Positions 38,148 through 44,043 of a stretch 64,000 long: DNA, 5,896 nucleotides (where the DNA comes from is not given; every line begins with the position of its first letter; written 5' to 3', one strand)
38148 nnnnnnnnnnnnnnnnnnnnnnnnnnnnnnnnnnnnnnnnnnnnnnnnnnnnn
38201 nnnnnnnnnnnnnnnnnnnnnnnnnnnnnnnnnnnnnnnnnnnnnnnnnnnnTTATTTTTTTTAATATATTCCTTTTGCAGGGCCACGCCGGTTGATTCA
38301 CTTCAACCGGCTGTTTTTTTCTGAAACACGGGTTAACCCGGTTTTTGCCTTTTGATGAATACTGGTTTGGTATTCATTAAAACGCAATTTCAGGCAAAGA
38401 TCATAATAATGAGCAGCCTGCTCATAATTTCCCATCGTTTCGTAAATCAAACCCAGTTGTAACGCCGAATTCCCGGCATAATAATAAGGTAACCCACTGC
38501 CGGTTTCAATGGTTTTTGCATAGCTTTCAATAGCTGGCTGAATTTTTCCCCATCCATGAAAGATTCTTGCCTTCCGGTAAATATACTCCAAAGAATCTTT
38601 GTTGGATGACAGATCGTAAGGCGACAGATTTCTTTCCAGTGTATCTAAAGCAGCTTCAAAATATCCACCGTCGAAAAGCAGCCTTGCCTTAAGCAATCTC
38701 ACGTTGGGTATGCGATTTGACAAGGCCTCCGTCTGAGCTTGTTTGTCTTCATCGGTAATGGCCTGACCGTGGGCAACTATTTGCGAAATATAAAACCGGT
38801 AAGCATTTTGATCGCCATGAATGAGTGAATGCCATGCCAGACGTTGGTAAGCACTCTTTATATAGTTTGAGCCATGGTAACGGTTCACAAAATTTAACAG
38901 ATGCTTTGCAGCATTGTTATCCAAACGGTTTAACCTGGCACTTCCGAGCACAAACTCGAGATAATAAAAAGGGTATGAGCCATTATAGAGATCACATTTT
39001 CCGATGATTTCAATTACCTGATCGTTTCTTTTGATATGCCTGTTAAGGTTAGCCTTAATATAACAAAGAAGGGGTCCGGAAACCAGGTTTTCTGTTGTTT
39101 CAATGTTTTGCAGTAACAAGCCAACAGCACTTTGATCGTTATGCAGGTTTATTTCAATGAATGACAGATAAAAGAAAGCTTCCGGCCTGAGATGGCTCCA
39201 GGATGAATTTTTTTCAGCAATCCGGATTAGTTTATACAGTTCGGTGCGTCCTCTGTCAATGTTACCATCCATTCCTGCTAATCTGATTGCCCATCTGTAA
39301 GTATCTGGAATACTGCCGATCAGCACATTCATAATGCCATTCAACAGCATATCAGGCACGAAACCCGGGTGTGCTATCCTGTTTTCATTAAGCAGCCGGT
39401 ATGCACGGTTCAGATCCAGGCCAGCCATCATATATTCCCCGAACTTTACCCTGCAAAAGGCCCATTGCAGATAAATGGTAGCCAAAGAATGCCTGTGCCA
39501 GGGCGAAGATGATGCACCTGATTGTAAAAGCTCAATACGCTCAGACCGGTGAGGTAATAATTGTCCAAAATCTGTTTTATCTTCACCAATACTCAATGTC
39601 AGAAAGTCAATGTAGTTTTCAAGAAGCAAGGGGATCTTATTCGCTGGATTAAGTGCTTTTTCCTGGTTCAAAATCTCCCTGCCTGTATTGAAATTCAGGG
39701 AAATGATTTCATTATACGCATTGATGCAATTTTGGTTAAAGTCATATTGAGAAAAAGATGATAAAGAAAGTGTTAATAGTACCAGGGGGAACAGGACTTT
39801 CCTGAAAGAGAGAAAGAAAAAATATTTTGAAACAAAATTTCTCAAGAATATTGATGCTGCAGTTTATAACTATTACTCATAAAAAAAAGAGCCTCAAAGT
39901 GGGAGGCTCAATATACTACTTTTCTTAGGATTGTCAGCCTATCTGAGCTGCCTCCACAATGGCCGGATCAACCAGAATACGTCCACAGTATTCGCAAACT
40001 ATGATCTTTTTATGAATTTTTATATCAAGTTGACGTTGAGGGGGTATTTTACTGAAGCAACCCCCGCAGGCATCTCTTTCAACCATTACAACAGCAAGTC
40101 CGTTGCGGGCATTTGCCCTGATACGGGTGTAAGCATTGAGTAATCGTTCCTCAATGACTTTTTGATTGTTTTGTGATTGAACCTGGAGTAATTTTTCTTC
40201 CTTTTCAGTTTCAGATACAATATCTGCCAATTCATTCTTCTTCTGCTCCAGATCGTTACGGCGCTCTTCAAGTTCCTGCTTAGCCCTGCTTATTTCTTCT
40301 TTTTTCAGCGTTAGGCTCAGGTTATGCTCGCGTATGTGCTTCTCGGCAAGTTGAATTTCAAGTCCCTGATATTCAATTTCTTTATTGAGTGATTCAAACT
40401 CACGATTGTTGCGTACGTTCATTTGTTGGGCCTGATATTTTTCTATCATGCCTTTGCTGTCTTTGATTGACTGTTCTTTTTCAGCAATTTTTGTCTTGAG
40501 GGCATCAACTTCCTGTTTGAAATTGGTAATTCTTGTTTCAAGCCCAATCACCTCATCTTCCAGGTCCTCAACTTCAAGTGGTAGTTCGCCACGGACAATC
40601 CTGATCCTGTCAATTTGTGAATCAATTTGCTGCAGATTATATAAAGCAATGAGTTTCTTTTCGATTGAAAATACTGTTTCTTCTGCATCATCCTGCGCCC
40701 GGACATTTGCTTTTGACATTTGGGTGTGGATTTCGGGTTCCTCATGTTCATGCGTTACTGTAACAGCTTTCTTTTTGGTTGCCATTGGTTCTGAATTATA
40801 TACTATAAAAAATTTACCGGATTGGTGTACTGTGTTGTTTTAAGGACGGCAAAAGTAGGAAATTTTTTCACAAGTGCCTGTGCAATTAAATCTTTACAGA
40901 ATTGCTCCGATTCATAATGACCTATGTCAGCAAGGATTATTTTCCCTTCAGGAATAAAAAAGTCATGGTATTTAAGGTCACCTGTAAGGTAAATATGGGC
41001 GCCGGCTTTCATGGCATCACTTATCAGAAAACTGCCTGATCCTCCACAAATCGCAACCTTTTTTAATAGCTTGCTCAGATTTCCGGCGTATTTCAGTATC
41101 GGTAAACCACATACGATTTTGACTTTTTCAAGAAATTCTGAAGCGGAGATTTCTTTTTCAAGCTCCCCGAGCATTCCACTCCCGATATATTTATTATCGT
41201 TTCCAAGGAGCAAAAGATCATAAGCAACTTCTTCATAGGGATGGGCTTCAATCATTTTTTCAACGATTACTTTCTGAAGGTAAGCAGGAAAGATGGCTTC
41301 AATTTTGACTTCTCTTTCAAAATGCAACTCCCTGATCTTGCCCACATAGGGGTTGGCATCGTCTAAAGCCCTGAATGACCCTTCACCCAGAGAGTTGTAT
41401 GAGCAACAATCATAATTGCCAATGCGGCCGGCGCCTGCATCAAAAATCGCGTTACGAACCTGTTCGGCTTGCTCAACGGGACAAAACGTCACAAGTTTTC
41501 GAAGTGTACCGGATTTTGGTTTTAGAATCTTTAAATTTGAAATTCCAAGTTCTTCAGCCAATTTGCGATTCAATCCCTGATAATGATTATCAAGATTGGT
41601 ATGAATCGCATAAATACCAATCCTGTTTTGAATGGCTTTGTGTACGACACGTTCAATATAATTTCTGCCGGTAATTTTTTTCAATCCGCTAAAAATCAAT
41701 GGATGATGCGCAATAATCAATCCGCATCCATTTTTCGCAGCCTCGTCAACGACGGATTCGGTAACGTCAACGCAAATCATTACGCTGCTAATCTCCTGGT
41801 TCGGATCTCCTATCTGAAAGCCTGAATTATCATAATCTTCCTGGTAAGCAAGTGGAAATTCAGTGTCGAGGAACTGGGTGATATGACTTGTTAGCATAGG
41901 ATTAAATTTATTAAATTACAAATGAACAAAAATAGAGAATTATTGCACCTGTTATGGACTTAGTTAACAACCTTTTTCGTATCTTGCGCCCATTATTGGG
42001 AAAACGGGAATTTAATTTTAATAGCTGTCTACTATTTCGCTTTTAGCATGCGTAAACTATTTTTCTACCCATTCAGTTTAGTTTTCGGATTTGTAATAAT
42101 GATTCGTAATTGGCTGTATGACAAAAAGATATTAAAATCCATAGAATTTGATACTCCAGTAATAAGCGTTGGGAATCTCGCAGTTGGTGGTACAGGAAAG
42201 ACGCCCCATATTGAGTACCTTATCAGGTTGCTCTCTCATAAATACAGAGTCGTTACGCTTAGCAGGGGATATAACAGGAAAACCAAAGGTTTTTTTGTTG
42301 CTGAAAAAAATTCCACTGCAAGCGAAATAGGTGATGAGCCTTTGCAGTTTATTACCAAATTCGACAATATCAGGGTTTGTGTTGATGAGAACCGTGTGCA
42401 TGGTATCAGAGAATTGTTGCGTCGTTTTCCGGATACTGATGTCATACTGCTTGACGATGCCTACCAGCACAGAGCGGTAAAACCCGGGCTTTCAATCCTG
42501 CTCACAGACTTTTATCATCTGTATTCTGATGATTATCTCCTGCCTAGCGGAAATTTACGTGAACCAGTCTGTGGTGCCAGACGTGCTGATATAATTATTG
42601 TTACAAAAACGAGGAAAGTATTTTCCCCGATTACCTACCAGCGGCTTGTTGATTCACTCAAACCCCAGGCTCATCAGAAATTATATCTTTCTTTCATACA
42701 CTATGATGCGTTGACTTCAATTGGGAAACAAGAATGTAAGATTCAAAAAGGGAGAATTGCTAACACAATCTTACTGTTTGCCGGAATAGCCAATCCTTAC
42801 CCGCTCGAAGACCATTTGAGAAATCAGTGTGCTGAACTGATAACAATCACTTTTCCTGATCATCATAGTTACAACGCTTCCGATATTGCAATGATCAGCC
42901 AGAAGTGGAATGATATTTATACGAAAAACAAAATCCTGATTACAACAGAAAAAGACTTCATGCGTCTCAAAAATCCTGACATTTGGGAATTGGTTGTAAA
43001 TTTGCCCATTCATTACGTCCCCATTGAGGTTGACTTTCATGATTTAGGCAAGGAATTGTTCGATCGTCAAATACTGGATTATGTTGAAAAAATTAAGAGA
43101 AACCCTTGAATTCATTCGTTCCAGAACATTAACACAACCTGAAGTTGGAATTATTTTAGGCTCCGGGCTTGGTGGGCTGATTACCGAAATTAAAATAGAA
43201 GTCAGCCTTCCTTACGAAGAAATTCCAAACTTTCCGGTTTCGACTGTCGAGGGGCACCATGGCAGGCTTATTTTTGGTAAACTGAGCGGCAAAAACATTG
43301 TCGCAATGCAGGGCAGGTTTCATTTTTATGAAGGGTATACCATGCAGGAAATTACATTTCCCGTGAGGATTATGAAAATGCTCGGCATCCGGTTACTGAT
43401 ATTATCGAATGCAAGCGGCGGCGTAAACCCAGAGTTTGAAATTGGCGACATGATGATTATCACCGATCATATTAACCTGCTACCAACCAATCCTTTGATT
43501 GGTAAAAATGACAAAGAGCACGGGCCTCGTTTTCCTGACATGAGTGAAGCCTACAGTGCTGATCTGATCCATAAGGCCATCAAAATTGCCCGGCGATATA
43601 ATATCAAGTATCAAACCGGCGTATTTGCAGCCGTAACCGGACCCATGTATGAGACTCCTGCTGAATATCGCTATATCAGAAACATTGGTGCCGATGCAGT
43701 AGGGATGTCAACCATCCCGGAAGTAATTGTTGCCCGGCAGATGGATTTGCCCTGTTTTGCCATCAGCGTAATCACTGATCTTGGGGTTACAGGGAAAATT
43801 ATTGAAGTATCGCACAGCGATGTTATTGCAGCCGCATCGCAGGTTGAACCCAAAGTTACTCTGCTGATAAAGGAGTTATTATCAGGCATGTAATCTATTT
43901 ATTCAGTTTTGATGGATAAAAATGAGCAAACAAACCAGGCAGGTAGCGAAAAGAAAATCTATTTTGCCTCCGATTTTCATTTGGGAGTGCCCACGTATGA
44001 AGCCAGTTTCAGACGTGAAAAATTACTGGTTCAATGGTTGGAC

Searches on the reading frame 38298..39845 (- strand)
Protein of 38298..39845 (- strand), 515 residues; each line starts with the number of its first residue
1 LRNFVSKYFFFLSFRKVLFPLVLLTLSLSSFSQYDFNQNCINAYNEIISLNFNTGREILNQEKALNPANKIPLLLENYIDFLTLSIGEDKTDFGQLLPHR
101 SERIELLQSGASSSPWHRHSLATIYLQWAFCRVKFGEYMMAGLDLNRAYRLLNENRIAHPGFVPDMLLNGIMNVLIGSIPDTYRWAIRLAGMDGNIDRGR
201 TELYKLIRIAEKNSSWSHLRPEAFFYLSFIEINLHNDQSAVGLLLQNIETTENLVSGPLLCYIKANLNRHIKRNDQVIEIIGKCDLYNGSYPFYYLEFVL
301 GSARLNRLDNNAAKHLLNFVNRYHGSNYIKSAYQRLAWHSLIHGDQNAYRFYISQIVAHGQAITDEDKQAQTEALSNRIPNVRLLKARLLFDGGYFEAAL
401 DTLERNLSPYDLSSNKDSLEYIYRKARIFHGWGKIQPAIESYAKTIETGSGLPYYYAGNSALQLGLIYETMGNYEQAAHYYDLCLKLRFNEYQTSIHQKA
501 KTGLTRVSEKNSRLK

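Call 37: search_protein_families(library=pfam, proteins=[window:38298-39845:-], max_evalue=0.00001)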
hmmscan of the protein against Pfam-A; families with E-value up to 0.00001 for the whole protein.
window:38298-39845:- (515 aa): 2 families
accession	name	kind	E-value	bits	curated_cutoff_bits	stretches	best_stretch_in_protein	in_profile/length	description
PF13181.12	TPR_8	-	8.8e-09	35.3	25.7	0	462-489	5-32/34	Tetratricopeptide repeat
PF00515.34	TPR_1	-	6.7e-07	29.3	27.8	0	463-488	6-31/34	Tetratricopeptide repeat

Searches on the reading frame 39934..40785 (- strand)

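Call 37: search_protein_families(library=pfam, proteins=[window:39934-40785:-], max_evalue=0.00001)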
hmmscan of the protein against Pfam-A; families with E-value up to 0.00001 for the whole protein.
window:39934-40785:- (283 aa): 1 family
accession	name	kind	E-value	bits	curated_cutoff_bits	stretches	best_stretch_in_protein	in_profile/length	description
PF02591.20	Zn_ribbon_9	-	5.2e-13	49.3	29.1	1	239-271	1-33/33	C4-type zinc ribbon domain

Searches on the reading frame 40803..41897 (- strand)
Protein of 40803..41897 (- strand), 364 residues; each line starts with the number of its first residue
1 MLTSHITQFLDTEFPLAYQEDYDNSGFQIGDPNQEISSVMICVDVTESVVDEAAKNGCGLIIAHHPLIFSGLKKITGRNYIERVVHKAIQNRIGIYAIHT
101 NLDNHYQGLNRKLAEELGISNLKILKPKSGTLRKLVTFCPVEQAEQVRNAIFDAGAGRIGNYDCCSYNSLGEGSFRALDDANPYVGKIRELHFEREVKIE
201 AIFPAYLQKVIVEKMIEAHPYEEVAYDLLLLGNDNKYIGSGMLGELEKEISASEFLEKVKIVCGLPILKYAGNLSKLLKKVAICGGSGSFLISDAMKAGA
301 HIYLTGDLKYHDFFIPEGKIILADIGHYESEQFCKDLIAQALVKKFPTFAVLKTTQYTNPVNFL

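Call 37: search_protein_families(library=pfam, proteins=[window:40803-41897:-], max_evalue=0.00001)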
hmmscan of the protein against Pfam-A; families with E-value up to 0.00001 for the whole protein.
window:40803-41897:- (364 aa): 1 family
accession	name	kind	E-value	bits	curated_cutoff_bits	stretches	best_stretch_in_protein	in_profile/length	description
PF01784.24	DUF34_NIF3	-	2.9e-76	256.9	23.4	1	1-360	1-256/256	Duf34/NIF3 (NGG1p interacting factor 3)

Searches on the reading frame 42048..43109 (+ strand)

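Call 37: search_protein_families(library=pfam, proteins=[window:42048-43109:+], max_evalue=0.00001)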
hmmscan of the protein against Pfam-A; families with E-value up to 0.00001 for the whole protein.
window:42048-43109:+ (353 aa): 1 family
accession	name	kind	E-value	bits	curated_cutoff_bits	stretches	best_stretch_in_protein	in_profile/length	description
PF02606.20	LpxK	-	1.2e-77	261.7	27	1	4-339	3-320/328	Tetraacyldisaccharide-1-P 4'-kinase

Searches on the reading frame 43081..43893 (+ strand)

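Call 37: search_protein_families(library=pfam, proteins=[window:43081-43893:+], max_evalue=0.00001)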
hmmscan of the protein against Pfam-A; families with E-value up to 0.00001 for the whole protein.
window:43081-43893:+ (270 aa): 1 family
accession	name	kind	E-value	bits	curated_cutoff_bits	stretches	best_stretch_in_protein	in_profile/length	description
PF01048.26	PNP_UDP_1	-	7e-55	186.4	25.1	1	22-267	2-232/233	Phosphorylase superfamily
